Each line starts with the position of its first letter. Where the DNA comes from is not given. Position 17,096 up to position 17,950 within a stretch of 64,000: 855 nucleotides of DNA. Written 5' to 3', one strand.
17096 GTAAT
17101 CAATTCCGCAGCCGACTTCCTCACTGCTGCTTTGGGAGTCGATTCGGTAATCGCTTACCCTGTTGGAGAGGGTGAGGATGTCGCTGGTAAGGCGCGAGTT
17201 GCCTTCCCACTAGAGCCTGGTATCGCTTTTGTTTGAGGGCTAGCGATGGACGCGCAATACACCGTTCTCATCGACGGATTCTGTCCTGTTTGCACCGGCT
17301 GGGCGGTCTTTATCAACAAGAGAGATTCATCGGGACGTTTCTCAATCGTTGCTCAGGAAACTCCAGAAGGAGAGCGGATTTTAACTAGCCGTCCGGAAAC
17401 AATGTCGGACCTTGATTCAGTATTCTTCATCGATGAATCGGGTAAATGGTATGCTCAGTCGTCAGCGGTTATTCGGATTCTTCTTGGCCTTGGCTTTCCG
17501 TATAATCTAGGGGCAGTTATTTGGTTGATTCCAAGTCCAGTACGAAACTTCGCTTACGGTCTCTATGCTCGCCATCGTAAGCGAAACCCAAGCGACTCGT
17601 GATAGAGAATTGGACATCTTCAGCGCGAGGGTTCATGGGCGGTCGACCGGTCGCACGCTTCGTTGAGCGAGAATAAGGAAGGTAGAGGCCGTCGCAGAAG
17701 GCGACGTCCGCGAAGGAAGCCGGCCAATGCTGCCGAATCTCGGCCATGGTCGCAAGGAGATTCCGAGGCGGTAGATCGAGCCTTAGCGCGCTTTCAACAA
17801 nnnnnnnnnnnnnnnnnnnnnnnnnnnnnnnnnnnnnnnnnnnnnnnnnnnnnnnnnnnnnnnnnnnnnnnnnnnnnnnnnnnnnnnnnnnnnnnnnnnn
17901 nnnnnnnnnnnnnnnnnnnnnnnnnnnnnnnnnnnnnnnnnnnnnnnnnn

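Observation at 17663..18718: Poly-arginine N-terminus fused to a TPD-motif PD-(D/E)xK nuclease-like domain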

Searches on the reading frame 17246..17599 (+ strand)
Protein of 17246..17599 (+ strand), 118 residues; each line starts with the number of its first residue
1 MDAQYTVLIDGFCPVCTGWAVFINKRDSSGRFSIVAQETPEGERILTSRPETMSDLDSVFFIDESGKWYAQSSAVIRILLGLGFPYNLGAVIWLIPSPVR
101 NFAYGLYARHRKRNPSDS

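Call 4: search_protein_families(library=pfam, proteins=[window:17246-17599:+], max_evalue=1)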
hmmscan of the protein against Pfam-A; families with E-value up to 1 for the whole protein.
window:17246-17599:+ (118 aa): 1 family
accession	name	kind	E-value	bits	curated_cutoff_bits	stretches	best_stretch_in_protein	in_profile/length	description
PF04134.17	DCC1-like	-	2.4e-18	67.8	27.8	1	7-113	1-109/113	DCC1-like thiol-disulfide oxidoreductase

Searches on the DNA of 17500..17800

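Call 70: search_rna_families(source=window, start=17500, end=17800, threshold=evalue, max_evalue=1)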
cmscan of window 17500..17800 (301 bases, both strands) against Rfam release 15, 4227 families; matches with E-value up to 1: 0.
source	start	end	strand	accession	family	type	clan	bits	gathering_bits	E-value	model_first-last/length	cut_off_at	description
